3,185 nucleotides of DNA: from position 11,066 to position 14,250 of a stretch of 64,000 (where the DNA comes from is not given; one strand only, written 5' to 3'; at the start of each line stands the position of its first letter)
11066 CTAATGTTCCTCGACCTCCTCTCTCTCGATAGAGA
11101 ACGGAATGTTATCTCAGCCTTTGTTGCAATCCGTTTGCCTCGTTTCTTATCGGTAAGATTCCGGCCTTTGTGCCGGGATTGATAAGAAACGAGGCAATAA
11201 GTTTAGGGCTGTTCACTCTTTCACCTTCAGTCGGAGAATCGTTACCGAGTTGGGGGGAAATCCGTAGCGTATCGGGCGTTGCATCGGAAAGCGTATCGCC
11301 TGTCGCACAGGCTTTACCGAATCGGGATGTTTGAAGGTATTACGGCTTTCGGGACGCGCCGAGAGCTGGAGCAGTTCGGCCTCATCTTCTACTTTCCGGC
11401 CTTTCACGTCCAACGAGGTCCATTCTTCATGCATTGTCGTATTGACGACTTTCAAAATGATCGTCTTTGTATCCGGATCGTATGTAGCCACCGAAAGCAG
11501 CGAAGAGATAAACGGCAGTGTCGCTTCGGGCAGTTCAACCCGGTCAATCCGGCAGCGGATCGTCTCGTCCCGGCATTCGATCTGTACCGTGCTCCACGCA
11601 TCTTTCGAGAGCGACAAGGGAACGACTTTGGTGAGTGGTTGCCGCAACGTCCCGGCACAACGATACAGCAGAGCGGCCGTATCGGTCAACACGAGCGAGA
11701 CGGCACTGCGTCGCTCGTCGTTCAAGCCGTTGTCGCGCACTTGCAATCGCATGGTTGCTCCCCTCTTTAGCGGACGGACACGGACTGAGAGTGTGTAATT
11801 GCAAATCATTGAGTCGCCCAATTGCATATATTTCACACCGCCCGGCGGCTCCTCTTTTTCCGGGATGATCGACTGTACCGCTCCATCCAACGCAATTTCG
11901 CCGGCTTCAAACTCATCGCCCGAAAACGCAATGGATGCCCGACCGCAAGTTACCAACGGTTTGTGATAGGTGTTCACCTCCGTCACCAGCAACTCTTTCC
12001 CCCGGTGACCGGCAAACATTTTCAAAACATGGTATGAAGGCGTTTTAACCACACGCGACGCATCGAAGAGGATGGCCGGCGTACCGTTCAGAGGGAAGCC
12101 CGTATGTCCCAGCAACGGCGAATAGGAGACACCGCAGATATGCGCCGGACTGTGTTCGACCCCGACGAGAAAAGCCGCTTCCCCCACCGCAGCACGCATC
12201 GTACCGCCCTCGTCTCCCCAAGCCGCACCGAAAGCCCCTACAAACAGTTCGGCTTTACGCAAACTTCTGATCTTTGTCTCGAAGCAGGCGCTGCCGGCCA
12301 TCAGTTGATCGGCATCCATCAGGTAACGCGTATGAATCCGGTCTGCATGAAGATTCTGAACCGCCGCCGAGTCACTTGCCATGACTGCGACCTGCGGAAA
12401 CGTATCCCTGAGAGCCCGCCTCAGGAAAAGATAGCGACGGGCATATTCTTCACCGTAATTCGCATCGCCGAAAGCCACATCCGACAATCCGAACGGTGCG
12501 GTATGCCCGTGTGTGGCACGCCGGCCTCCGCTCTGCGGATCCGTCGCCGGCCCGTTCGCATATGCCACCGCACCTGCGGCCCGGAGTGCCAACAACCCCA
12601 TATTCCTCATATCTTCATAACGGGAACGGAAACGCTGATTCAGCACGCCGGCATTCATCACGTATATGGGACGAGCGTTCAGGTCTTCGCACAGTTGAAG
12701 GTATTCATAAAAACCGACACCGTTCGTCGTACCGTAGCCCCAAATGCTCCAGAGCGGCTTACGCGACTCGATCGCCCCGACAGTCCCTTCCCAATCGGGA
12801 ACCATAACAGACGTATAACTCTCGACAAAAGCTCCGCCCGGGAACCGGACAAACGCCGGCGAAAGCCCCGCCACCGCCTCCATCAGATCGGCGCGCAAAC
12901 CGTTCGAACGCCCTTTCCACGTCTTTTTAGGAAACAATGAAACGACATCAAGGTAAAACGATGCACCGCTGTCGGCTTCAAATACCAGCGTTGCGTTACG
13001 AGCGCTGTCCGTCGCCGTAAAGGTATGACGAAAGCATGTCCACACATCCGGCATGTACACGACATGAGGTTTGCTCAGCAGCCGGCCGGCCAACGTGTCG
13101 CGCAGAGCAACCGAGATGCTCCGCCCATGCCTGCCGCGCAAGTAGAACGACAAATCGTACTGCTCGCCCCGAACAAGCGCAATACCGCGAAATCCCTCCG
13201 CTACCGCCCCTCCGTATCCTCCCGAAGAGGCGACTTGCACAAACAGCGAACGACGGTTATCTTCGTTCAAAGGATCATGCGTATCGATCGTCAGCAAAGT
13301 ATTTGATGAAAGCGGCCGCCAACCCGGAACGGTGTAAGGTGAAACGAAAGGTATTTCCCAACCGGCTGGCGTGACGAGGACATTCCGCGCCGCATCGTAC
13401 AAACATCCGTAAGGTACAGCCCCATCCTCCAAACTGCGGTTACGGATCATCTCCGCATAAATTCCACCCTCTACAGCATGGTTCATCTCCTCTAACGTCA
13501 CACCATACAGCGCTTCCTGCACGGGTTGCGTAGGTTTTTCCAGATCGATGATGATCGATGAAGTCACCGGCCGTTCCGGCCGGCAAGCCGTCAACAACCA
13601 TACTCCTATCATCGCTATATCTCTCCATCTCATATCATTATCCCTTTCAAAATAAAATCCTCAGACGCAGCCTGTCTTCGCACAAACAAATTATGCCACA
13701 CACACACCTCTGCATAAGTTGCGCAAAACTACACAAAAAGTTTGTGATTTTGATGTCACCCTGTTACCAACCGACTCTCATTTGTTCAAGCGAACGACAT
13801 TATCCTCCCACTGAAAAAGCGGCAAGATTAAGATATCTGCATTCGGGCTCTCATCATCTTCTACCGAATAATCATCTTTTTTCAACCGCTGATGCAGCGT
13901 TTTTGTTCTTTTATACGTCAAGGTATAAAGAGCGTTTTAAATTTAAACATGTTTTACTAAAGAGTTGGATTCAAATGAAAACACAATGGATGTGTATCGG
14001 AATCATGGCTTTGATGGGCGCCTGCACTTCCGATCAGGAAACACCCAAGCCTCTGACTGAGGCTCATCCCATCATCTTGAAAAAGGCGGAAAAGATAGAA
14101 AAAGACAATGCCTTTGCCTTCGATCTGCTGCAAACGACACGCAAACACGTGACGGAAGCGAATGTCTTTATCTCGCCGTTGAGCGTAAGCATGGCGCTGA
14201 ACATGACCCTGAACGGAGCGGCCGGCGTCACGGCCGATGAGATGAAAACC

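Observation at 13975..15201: Surface-lipoprotein serpin (miropin-like) in a gut or oral Bacteroidales genome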

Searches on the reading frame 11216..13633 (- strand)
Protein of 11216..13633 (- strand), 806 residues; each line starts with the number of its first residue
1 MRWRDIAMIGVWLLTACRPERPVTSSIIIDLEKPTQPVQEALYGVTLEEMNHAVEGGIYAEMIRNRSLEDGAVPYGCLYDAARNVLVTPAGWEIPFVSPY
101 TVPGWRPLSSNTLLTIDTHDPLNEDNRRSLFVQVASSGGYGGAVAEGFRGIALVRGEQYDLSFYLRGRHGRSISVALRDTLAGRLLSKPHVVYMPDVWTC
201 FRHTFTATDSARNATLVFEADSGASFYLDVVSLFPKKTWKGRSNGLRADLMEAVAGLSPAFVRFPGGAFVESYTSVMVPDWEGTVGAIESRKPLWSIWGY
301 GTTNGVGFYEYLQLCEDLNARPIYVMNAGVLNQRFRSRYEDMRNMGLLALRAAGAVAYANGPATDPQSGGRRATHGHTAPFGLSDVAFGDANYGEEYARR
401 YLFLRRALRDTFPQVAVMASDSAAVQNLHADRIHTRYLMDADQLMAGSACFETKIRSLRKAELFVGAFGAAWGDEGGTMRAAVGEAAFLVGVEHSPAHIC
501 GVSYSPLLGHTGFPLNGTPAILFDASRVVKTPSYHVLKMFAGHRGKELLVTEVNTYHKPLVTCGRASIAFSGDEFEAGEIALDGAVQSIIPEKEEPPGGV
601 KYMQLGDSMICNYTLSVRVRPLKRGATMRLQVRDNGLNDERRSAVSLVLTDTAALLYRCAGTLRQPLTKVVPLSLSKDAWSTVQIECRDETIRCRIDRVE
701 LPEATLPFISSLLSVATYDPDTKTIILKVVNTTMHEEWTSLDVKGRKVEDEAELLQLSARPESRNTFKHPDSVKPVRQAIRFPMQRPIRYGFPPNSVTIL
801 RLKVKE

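Call 23: search_protein_families(library=pfam, proteins=[window:11216-13633:-])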
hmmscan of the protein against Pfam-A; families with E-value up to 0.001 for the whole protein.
window:11216-13633:- (806 aa): 3 families
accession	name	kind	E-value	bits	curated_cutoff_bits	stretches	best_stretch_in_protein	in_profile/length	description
PF22848.2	ASD1_dom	-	1.8e-23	83.8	22.2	1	254-420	3-179/239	Alpha-L-arabinofuranosidase 1 domain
PF06964.18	Alpha-L-AF_C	-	1.5e-18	68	27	1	476-796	18-165/165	Alpha-L-arabinofuranosidase C-terminal domain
PF02018.23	CBM_4_9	-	6e-08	33.6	25.9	1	104-220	16-131/136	Carbohydrate binding domain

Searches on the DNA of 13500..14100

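Call 30: search_rna_families(source=window, start=13500, end=14100, threshold=evalue, max_evalue=1)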
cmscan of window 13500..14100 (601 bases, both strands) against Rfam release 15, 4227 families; matches with E-value up to 1: 1.
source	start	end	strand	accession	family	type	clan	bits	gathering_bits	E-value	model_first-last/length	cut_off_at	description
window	13954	14068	+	RF02158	NPPA-AS1_3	Gene; lncRNA;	-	19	55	0.06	1-108/108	no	NPPA antisense RNA 1 conserved region 3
